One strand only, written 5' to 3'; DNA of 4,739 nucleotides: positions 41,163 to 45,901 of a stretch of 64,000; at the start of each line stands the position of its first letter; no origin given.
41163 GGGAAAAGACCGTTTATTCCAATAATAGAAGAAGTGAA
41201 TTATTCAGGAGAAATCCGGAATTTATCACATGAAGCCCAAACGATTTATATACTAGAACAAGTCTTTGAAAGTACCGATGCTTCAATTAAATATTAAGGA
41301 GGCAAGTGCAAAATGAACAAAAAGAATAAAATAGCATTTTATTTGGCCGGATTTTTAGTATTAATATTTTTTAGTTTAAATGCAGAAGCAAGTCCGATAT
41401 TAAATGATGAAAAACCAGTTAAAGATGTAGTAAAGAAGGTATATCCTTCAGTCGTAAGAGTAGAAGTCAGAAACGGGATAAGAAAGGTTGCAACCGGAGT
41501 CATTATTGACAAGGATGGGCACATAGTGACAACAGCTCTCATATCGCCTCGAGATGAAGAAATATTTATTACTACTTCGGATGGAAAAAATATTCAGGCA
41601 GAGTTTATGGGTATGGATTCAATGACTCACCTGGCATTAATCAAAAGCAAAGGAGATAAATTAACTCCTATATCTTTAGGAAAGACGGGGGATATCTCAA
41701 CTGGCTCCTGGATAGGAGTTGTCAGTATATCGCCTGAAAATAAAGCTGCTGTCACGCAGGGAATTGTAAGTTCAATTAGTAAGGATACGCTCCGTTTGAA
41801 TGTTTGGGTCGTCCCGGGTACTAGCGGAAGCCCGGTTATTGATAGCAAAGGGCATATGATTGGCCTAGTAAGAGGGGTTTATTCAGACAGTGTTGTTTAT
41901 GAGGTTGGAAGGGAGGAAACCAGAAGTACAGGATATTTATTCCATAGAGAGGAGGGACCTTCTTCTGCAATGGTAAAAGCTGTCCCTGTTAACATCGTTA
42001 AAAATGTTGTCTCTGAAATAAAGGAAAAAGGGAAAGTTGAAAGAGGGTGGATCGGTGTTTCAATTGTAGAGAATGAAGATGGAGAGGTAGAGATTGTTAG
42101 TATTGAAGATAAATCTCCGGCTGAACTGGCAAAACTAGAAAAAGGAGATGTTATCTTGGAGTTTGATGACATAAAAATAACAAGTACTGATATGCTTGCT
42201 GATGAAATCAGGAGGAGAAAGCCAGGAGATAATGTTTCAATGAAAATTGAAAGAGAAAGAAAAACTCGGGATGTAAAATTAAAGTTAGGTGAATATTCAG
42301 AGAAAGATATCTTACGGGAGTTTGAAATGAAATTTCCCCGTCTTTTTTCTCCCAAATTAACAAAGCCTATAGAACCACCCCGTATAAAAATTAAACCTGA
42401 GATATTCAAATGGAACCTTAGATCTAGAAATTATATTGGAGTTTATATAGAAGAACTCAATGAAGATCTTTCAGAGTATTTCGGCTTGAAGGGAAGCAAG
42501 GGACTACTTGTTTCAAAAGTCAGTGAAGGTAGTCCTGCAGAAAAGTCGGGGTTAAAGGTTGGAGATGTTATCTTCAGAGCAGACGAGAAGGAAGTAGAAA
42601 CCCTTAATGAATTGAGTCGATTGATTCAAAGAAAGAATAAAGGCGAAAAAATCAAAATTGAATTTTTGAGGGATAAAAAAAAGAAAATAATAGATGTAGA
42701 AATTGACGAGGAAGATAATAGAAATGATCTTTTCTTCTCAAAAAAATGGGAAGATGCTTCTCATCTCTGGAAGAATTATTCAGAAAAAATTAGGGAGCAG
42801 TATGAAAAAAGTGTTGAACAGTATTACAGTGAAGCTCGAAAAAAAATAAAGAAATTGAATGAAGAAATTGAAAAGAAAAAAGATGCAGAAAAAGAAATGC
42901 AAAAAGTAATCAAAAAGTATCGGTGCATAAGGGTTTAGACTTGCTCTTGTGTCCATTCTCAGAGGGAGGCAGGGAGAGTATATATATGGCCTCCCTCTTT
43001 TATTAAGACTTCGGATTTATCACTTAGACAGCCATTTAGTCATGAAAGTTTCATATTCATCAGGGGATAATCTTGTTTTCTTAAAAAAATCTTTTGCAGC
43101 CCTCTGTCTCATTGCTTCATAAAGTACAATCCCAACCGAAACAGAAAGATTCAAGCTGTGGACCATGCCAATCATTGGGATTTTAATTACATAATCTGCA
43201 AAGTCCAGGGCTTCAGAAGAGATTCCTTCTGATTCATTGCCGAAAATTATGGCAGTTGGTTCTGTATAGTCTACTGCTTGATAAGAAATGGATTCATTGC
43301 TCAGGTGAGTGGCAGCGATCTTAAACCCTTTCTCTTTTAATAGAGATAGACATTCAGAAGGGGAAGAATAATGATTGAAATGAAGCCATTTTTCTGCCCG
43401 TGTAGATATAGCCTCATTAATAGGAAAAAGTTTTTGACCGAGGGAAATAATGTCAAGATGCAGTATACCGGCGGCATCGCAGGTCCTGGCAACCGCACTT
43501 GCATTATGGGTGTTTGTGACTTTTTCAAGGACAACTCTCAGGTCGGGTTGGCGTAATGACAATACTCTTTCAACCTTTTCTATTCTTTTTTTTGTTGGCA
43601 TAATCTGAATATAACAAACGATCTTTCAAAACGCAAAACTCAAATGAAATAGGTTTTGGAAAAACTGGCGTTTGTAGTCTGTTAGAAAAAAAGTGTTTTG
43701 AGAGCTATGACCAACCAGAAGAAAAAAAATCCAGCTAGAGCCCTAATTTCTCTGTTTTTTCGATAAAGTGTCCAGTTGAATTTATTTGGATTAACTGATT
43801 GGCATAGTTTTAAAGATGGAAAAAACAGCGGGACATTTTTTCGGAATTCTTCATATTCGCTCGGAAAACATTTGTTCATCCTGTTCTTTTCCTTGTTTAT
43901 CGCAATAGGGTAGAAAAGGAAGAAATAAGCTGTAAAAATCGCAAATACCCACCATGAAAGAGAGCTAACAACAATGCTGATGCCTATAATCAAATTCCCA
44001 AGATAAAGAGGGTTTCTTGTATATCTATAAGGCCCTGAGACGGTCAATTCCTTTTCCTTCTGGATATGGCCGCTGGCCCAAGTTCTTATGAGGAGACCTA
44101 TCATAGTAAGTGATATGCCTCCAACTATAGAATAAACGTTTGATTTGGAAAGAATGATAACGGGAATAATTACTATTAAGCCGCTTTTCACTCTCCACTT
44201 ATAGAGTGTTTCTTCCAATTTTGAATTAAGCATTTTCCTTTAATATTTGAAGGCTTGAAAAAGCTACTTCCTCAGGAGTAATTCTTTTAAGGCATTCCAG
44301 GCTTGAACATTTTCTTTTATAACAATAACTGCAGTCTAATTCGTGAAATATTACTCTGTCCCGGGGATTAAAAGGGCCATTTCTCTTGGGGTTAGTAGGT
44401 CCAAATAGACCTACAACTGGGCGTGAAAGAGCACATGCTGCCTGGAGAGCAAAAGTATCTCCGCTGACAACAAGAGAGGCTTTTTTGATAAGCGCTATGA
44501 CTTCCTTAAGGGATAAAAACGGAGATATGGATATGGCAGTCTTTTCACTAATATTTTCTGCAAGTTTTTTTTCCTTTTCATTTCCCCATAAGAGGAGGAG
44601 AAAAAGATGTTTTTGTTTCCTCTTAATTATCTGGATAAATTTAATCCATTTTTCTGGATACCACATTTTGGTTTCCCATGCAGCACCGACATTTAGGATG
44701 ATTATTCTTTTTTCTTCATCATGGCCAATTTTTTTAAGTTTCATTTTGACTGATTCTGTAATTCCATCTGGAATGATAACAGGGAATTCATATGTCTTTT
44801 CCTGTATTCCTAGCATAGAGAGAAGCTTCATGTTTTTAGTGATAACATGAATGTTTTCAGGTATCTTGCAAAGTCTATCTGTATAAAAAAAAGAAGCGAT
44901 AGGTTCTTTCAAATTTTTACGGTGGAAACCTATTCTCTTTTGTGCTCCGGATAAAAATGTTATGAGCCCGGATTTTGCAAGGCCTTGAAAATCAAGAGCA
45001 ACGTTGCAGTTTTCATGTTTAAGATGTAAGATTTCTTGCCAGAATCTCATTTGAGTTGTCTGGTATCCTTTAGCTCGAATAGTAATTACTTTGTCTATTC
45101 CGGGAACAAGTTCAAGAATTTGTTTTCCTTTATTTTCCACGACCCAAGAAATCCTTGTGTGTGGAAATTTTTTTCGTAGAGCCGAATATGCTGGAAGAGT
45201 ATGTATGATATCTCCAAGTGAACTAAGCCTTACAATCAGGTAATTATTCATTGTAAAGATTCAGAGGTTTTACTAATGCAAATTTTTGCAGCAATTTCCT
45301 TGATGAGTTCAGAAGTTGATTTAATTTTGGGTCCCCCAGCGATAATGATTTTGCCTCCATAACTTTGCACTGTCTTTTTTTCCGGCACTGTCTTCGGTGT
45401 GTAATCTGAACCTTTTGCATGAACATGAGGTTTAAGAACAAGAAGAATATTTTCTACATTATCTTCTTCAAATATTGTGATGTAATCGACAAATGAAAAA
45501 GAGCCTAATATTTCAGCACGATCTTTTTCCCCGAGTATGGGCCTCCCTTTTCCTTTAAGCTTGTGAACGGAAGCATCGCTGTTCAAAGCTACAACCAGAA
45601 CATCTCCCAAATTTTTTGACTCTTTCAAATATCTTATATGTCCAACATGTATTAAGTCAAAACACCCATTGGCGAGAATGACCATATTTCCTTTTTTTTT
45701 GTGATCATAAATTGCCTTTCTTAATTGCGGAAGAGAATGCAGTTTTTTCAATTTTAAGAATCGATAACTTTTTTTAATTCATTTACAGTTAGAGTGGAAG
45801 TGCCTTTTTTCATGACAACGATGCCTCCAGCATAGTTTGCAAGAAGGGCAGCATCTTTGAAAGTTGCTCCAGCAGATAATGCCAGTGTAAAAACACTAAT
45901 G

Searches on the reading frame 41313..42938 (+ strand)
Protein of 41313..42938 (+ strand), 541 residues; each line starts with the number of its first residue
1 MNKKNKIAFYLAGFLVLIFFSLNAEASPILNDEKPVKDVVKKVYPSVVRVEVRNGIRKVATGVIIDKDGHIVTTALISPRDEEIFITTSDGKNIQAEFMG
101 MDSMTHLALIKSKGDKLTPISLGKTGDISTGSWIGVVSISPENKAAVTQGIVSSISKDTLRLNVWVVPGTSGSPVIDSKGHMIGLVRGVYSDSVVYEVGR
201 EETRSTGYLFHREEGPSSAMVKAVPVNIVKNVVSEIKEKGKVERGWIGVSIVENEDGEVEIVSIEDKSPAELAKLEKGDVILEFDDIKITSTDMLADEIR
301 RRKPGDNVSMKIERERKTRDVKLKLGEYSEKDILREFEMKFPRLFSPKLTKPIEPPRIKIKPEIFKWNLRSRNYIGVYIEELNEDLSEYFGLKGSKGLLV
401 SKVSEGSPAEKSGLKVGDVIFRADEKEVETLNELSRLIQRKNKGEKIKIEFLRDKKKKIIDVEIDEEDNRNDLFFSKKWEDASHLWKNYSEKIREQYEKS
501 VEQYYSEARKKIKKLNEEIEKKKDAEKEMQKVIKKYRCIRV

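Call 58: search_protein_families(library=pfam, proteins=[window:41313-42938:+], max_evalue=0.0001)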
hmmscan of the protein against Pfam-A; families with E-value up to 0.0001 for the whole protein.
window:41313-42938:+ (541 aa): 6 families
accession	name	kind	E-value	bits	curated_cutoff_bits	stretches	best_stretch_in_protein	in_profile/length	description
PF13180.12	PDZ_2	-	2.9e-34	117.6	27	2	246-325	2-80/80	PDZ domain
PF17820.7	PDZ_6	-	1.2e-21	76.6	27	2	400-453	2-54/54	PDZ domain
PF00595.29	PDZ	-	1.6e-20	73.7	23.2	2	372-450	9-79/81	PDZ domain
PF13365.12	Trypsin_2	-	1.5e-18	68.4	27.6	1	60-185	1-144/144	Trypsin-like peptidase domain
PF19805.5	DUF6288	-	5.3e-08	32.9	26.3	0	398-464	3-76/402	Family of unknown function (DUF6288)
PF04495.20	GRASP55_65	-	1.2e-05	26.1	27.7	0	254-302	40-89/138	GRASP55/65 PDZ-like domain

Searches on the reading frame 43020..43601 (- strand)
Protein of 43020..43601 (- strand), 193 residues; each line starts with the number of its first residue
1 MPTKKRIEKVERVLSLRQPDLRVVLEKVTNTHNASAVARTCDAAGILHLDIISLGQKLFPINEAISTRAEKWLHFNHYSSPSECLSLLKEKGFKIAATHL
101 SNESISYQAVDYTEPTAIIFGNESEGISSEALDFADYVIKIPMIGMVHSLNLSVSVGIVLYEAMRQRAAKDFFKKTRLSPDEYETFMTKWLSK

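Call 58: search_protein_families(library=pfam, proteins=[window:43020-43601:-], max_evalue=0.0001)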
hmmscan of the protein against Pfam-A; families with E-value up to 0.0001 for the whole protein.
window:43020-43601:- (193 aa): 1 family
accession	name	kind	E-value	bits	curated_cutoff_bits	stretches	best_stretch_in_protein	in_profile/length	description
PF00588.24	SpoU_methylase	-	8.7e-35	120.3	29.7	1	21-161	2-142/142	SpoU rRNA Methylase family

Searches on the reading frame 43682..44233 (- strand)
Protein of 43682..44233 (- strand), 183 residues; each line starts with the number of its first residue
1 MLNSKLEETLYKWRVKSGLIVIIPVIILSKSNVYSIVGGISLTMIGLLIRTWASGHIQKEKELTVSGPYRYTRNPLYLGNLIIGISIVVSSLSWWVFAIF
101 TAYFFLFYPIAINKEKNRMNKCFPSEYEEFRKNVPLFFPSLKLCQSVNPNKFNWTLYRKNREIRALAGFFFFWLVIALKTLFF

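Call 58: search_protein_families(library=pfam, proteins=[window:43682-44233:-], max_evalue=0.0001)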
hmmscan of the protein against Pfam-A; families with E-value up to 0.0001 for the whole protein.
window:43682-44233:- (183 aa): 2 families
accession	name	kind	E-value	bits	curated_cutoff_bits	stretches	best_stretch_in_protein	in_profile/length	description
PF04191.18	PEMT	-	4.7e-09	37.1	25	1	47-124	24-103/105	Phospholipid methyltransferase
PF04140.19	ICMT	-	8.7e-06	26.5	24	1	57-120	29-94/95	Isoprenylcysteine carboxyl methyltransferase (ICMT) family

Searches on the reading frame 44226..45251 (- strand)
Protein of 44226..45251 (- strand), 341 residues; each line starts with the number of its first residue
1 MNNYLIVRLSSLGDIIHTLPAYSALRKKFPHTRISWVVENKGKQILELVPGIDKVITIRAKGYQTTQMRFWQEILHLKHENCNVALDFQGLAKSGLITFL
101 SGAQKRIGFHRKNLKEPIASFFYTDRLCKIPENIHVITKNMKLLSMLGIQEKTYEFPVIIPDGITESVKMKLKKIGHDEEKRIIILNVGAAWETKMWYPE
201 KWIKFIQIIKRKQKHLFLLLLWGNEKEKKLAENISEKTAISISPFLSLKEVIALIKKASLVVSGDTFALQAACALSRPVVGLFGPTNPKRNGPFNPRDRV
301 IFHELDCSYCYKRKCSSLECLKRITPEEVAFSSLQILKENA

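Call 58: search_protein_families(library=pfam, proteins=[window:44226-45251:-], max_evalue=0.0001)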
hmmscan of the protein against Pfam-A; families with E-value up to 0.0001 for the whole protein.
window:44226-45251:- (341 aa): 1 family
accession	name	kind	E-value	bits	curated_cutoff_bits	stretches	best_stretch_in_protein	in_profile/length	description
PF01075.23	Glyco_transf_9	-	1.4e-35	123.3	22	1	76-317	7-243/247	Glycosyltransferase family 9 (heptosyltransferase)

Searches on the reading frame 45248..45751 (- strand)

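Call 58: search_protein_families(library=pfam, proteins=[window:45248-45751:-], max_evalue=0.0001)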
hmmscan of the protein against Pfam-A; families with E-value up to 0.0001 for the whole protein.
window:45248-45751:- (167 aa): 1 family
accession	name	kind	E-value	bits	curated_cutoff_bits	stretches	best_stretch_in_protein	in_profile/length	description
PF01467.32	CTP_transf_like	-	1.7e-15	57.9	21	1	26-131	1-102/133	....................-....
